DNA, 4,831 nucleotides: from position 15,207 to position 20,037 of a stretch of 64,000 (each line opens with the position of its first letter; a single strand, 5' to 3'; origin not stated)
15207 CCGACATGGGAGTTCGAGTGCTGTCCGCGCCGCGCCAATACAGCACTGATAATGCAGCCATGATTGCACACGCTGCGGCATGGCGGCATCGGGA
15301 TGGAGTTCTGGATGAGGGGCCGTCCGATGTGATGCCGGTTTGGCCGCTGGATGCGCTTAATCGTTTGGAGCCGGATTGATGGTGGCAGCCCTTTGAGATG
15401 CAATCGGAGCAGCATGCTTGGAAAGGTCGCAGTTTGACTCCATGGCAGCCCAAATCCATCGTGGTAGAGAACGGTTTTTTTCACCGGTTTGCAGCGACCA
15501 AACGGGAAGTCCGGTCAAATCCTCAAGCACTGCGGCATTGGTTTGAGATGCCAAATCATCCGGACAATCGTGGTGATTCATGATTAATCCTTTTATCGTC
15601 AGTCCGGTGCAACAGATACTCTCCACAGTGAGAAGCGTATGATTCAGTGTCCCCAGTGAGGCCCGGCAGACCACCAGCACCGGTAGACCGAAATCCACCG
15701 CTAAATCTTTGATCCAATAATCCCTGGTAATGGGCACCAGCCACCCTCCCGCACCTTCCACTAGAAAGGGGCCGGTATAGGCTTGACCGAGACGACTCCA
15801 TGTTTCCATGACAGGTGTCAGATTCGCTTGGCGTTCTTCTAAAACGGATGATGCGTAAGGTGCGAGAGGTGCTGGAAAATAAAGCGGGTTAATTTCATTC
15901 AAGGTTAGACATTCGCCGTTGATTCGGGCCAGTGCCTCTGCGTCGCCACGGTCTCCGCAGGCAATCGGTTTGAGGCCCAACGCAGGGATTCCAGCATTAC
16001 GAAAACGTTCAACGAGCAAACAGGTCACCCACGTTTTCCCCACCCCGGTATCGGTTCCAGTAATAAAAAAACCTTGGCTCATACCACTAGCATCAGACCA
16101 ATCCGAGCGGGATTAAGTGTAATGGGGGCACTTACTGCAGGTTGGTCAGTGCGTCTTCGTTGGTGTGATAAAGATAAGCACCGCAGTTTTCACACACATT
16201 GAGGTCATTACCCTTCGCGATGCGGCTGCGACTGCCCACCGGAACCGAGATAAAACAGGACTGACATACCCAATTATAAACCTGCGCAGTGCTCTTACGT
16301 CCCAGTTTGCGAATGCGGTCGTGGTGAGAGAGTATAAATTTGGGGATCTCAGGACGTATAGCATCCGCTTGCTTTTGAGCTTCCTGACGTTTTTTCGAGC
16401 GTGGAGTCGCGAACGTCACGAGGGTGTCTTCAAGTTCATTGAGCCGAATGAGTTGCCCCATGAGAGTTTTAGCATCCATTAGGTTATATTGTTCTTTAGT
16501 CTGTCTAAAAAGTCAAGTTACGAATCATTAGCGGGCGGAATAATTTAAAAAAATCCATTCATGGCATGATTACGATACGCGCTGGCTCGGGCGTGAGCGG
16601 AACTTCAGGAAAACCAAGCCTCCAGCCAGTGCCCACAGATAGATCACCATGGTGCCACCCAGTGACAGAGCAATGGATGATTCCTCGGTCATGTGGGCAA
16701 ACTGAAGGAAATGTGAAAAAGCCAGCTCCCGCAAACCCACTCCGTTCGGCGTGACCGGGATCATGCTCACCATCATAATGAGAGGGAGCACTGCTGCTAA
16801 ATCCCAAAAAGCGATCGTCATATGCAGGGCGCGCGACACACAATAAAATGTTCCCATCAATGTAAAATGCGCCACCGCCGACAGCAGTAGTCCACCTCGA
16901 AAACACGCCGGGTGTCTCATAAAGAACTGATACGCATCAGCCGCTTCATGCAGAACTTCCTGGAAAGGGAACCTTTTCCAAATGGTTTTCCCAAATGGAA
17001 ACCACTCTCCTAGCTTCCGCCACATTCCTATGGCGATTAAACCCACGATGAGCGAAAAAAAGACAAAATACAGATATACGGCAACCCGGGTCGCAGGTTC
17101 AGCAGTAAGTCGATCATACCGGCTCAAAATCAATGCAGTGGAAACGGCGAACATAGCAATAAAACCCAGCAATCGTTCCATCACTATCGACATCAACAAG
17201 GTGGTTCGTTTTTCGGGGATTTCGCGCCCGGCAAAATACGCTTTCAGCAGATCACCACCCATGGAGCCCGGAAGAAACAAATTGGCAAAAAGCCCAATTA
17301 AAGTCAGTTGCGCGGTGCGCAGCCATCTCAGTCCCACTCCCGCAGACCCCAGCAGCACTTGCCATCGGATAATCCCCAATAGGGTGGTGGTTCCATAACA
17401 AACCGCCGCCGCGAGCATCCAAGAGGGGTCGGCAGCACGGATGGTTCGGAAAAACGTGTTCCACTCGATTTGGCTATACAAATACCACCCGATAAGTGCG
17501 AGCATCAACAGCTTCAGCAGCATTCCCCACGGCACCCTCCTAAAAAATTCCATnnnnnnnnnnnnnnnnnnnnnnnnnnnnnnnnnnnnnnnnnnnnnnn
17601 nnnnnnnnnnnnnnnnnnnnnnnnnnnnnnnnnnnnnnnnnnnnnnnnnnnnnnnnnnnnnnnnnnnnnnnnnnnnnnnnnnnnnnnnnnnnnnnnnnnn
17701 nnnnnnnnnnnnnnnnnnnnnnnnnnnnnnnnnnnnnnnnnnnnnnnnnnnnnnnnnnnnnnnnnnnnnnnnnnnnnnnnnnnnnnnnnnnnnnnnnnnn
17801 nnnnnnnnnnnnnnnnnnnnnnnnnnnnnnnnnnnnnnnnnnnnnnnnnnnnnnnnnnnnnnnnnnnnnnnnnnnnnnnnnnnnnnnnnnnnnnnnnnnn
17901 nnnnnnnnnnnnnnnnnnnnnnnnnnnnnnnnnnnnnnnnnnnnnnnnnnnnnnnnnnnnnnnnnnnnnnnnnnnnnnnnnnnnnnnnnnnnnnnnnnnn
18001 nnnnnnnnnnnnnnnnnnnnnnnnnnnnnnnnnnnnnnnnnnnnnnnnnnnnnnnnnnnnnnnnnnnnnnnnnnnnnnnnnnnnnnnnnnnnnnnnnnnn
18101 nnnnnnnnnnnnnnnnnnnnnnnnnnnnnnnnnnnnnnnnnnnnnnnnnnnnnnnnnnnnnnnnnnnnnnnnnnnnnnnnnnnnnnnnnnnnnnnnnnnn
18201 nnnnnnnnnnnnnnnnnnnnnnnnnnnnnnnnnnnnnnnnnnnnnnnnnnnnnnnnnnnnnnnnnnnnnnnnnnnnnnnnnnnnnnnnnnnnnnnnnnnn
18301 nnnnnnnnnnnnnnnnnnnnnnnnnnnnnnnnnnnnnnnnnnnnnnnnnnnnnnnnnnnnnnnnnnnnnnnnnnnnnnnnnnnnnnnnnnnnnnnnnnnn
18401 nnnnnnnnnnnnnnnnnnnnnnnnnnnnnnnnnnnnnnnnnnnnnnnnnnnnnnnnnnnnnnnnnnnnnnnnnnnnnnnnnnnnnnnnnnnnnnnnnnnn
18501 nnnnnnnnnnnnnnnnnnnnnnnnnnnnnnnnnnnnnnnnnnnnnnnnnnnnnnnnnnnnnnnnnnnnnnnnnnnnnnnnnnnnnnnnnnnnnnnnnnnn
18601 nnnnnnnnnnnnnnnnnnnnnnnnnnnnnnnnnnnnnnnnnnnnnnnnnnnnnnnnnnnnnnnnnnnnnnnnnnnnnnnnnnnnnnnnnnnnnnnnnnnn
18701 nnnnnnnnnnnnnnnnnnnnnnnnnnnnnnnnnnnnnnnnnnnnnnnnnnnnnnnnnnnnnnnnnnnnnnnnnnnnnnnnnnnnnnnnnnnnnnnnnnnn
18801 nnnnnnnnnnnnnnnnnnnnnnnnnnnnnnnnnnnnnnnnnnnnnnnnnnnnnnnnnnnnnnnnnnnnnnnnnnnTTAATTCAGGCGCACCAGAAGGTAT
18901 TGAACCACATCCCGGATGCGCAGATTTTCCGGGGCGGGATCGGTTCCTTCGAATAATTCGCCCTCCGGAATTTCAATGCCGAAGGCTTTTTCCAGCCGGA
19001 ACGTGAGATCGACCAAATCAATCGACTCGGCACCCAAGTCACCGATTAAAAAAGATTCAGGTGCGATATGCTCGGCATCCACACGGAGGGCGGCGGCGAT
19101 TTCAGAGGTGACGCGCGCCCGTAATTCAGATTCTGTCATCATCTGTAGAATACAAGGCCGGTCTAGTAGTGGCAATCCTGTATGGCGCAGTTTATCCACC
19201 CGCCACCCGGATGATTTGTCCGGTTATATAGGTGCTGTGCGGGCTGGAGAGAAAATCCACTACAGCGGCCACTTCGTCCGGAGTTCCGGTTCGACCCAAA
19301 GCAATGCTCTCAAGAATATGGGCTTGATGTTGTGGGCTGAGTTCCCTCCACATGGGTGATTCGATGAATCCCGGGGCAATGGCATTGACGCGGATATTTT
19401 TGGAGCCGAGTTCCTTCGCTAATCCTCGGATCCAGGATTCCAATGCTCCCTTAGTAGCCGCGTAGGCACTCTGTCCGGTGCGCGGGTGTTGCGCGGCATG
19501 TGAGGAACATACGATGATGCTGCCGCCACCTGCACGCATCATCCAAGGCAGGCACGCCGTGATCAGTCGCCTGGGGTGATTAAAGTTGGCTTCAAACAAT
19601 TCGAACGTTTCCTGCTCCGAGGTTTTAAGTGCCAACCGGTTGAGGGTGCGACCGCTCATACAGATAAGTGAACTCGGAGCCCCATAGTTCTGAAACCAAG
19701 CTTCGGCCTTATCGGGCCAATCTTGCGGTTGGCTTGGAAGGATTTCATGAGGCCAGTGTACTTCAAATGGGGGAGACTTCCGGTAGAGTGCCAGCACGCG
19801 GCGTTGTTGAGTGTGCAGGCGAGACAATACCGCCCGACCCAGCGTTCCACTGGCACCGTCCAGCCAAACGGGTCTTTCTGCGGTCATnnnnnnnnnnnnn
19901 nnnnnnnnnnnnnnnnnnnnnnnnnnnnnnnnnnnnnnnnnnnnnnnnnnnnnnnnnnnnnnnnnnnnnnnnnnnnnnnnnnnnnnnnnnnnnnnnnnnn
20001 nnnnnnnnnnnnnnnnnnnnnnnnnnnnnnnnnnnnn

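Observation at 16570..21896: Stand-alone KS / truncated KS-like / KR / ACP module between an AsmA-like protein and a flippase-like membrane protein: candidate dedicated envelope-lipid pathway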

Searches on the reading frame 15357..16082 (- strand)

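Call 3: search_protein_families(library=pfam, proteins=[window:15357-16082:-], max_evalue=0.1)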
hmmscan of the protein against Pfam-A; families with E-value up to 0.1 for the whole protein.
window:15357-16082:- (241 aa): 2 families
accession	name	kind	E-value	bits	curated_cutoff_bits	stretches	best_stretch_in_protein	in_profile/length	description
PF13500.12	AAA_26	-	1.5e-33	116.8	27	1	3-194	1-184/198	AAA domain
PF01656.29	CbiA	-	0.0066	16.9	25.4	1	6-138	2-54/125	CobQ/CobB/MinD/ParA nucleotide binding domain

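Call 4: search_protein_families(library=ncbifam, proteins=[window:15357-16082:-], max_evalue=0.1)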
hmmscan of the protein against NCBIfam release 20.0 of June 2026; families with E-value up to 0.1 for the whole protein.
window:15357-16082:- (241 aa): 1 family
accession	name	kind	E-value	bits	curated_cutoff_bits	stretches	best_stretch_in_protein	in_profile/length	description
TIGR00347.1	bioD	equivalog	1.5e-45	155.3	83.3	1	6-169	1-166/166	dethiobiotin synthase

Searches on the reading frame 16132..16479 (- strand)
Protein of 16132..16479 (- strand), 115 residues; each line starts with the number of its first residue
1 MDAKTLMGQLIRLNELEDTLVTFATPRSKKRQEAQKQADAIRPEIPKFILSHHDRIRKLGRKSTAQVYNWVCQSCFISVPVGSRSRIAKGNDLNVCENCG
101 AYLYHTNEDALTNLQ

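Call 3: search_protein_families(library=pfam, proteins=[window:16132-16479:-], max_evalue=0.1)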
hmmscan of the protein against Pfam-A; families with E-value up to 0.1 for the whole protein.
window:16132-16479:- (115 aa): 5 families
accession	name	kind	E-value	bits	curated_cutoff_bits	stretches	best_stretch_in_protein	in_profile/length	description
PF02591.20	Zn_ribbon_9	-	1.4e-06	28.7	29.1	1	71-103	1-33/33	C4-type zinc ribbon domain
PF16988.10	Vps36-NZF-N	-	7.3e-05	22.6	27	1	64-100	4-40/65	Vacuolar protein sorting 36 NZF-N zinc-finger domain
PF04981.18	NMD3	-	0.013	15.5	24.9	1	65-105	9-47/243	NMD3 family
PF13834.11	DUF4193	-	0.015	16.1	25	1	31-99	34-97/98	Domain of unknown function (DUF4193)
PF03194.20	LUC7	-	0.088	13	33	0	30-109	164-203/246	LUC7 N_terminus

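Call 4: search_protein_families(library=ncbifam, proteins=[window:16132-16479:-], max_evalue=0.1)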
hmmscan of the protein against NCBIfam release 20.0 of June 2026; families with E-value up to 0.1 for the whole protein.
window:16132-16479:- (115 aa): 2 families
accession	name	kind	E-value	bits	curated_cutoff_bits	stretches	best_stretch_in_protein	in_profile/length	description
NF047363.1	Zn_ribbon_CdsZ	equivalog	0.0079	15.7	275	1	50-111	176-238/251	zinc ribbon domain regulatory protein CdsZ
NF008243.0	PRK11019.1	equivalog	0.083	13.3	96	0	84-111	27-54/88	DksA/TraR family C4-type zinc finger protein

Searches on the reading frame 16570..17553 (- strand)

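Call 3: search_protein_families(library=pfam, proteins=[window:16570-17553:-], max_evalue=0.1)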
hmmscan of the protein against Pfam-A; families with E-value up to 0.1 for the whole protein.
window:16570-17553:- (327 aa): 1 family
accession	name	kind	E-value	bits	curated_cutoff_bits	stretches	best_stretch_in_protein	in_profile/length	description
PF03706.18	LPG_synthase_TM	-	4.5e-42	145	33.4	1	11-307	1-297/302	Lysylphosphatidylglycerol synthase TM region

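Call 4: search_protein_families(library=ncbifam, proteins=[window:16570-17553:-], max_evalue=0.1)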
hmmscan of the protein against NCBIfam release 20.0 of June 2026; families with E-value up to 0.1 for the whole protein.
window:16570-17553:- (327 aa): 2 families
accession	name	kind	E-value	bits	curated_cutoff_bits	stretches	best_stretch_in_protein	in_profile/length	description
TIGR00374.1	TIGR00374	subfamily_domain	3.6e-14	52.9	43.2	1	15-306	5-300/323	flippase-like domain-containing protein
NF046117.1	SCO4848_fam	hypoth_equivalog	0.027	14.4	45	0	172-214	9-47/70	SCO4848 family membrane protein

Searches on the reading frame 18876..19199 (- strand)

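Call 3: search_protein_families(library=pfam, proteins=[window:18876-19199:-], max_evalue=0.1)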
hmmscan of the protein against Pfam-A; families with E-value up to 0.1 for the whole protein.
window:18876-19199:- (107 aa): 1 family
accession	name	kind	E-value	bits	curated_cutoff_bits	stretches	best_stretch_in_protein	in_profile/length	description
PF00550.31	PP-binding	-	1.5e-10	41.6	20.8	1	29-86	2-58/67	Phosphopantetheine attachment site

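Call 4: search_protein_families(library=ncbifam, proteins=[window:18876-19199:-], max_evalue=0.1)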
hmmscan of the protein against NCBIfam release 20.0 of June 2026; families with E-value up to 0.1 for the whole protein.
window:18876-19199:- (107 aa): 18 families
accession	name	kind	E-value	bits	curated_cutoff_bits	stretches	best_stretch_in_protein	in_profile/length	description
NF002148.0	PRK00982.1-2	subfamily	2.4e-14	52.9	71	1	24-82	3-61/79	acyl carrier protein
NF002151.0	PRK00982.1-5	equivalog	2.1e-11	43.8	92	1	24-80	2-58/78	acyl carrier protein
NF002150.0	PRK00982.1-4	subfamily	3.9e-11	43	66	1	21-81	1-61/80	acyl carrier protein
TIGR00517.1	acyl_carrier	equivalog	5.5e-11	42.2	70.45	1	25-81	3-59/77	acyl carrier protein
NF005079.0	PRK06508.1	equivalog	1e-10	41.8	83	1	29-79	7-57/93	acyl carrier protein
NF002149.0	PRK00982.1-3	equivalog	1.7e-10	40.6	106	1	25-81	3-59/78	acyl carrier protein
NF006031.0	PRK08172.1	equivalog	4.6e-10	40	76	1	25-82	4-61/82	acyl carrier protein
NF003757.0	PRK05350.1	equivalog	2.5e-07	30.7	65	1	20-78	1-59/83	acyl carrier protein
NF009104.0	PRK12449.1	equivalog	7.4e-07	29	70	1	21-106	1-79/80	acyl carrier protein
NF002147.0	PRK00982.1-1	equivalog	3.3e-05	23.6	84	1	21-83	3-65/83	acyl carrier protein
NF037940.1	PKS_MbtD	equivalog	8.7e-05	20.7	1150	1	22-85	902-965/978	mycobactin polyketide synthase MbtD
NF040636.1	AcpM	exception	0.0001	22.3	146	1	24-83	4-63/93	meromycolate extension acyl carrier protein AcpM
NF005480.0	PRK07081.1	equivalog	0.0002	21.3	72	1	35-82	12-58/83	acyl carrier protein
TIGR04069.1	ocin_ACP_rel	hypoth_equivalog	0.00091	19.6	70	1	46-85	26-65/77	peptide maturation system acyl carrier-related protein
NF045894.1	PKS_plus_SDR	equivalog_domain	0.00097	16.8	1740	1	23-88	1437-1502/1515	type I polyketide synthase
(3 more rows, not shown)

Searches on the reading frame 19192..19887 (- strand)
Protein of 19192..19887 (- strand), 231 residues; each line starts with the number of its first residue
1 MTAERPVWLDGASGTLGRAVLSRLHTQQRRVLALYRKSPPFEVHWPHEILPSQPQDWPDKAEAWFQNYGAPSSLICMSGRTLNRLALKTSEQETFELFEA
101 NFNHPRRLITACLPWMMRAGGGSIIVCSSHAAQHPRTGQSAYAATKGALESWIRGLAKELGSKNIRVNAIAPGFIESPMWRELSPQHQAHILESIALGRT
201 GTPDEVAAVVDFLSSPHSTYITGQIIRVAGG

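Call 3: search_protein_families(library=pfam, proteins=[window:19192-19887:-], max_evalue=0.1)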
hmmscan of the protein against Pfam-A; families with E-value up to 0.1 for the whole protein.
window:19192-19887:- (231 aa): 5 families
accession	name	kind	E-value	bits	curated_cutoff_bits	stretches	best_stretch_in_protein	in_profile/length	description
PF13561.12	adh_short_C2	-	3.1e-37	128.8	27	1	74-231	75-234/236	Enoyl-(Acyl carrier protein) reductase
PF00106.31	adh_short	-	1.5e-26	93.5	26.6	1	11-186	7-193/195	short chain dehydrogenase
PF23441.1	SDR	-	1.4e-05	25.1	27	1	109-231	130-254/258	SDR-like rossmann domain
PF01370.27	Epimerase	-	0.00034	20.6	20.9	1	11-162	5-162/240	NAD dependent epimerase/dehydratase family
PF08659.16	KR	-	0.011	16.1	22.6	0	124-156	131-163/180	KR domain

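Call 4: search_protein_families(library=ncbifam, proteins=[window:19192-19887:-], max_evalue=0.1)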
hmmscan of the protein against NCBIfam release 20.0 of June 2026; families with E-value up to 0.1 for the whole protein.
window:19192-19887:- (231 aa): 221 families (the best 25 are shown)
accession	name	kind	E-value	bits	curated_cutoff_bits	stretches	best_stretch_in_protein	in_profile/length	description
NF047420.2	EF_P_mod_YmfI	equivalog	2.5e-45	155.1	238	1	9-231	4-234/236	elongation factor P 5-aminopentanone reductase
TIGR01830.1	3oxo_ACP_reduc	equivalog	5.4e-42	144.1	297.75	1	56-231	62-237/239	3-oxoacyl-[acyl-carrier-protein] reductase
NF004197.0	PRK05653.1-1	equivalog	4.9e-41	141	332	1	62-231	76-245/249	3-oxoacyl-ACP reductase FabG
NF009466.0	PRK12826.1-2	subfamily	1.2e-38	133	222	1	63-231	74-243/248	3-oxoacyl-ACP reductase FabG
NF005559.1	PRK07231.1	subfamily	8.9e-37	126.9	215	1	53-231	63-246/249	glucose 1-dehydrogenase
NF004199.0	PRK05653.1-4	equivalog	2.4e-35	122.3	301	1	62-231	75-244/247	3-oxoacyl-ACP reductase FabG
NF040605.2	mycolic_FabG1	exception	4.1e-32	111.9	420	1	5-231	2-228/233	3-oxoacyl-ACP reductase FabG1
NF009464.0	PRK12824.1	subfamily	7.5e-32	110.9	269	1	71-231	81-241/245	3-oxoacyl-ACP reductase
NF004198.0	PRK05653.1-3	equivalog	1.4e-31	109.9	296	1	93-231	107-245/248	3-oxoacyl-ACP reductase FabG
NF004200.0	PRK05653.1-5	equivalog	5.6e-31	107.9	273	1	69-231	79-240/242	3-oxoacyl-ACP reductase FabG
NF053542.1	FlxB_rubin_SDR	equivalog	1.1e-28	100.6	340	1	106-231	116-238/239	flexirubin biosynthesis SDR family reductase FlxB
NF004791.0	PRK06138.1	equivalog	1.6e-28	99.7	312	1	74-231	85-248/252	SDR family oxidoreductase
NF005067.0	PRK06484.1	equivalog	2.6e-28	98.9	713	1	83-231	98-250/524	short chain dehydrogenase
NF006598.0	PRK09135.1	equivalog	5.1e-28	98.3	288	1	89-231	104-244/249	pteridine reductase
NF005753.0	PRK07577.1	equivalog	9.2e-28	97.4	310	1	4-231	3-231/237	SDR family oxidoreductase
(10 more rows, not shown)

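Call 47: search_solved_structures(query=window:19192-19887:-, max_evalue=1e-15)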
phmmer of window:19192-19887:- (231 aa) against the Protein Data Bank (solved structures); distinct sequences matched with E-value up to 1e-15: 132 (the best 60 are shown).
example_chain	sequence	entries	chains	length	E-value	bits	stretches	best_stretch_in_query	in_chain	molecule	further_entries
2nm0_A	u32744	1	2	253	2.6e-30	109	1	6-231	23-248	Probable 3-oxacyl-(Acyl-carrier-protein) reductase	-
4afn_A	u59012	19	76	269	3.2e-29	105.5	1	65-231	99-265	3-OXOACYL-[ACYL-CARRIER-PROTEIN] REDUCTASE FABG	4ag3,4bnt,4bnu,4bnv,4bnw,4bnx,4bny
3ftp_A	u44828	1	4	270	8.8e-29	104.1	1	62-231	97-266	3-oxoacyl-[acyl-carrier protein] reductase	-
6t77_A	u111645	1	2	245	7.4e-28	101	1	67-231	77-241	3-oxoacyl-ACP reductase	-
6wpr_A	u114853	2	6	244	5.8e-27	98.1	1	66-231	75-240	3-oxoacyl-[acyl-carrier-protein] reductase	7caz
6t60_A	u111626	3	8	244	6.9e-27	97.9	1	66-231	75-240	3-oxoacyl-(Acyl-carrier-protein) reductase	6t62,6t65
6uds_A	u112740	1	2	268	7.7e-27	97.7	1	66-231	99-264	3-oxoacyl-(Acyl-carrier-protein) reductase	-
4wjz_A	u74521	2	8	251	1e-26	97.3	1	63-231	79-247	3-oxoacyl-[acyl-carrier-protein] reductase FabG | 3-oxoacyl-[acyl-carrier protein] reductase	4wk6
3op4_A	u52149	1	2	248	1.4e-26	96.8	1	63-231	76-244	3-oxoacyl-[acyl-carrier protein] reductase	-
3rro_A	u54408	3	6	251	1.5e-26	96.8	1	63-231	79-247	3-ketoacyl-(acyl-carrier-protein) reductase | 3-oxoacyl-[acyl-carrier protein] reductase | 3-oxoacyl-[acyl-carrier-protein] reductase FabG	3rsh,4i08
6t5x_A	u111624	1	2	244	3.8e-26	95.4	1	67-231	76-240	3-oxoacyl-[acyl-carrier-protein] reductase FabG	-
6t7m_A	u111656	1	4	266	5.1e-26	95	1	67-231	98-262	3-oxoacyl-[acyl-carrier-protein] reductase FabG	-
3tzc_A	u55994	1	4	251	5.3e-26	95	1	63-231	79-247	3-oxoacyl-[acyl-carrier protein] reductase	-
1i01_A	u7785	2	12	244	8.6e-26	94.3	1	67-231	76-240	BETA-KETOACYL [ACP] REDUCTASE | 3-oxoacyl-[acyl-carrier protein] reductase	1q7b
3tzk_A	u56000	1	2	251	9.3e-26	94.2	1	63-231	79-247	3-oxoacyl-[acyl-carrier protein] reductase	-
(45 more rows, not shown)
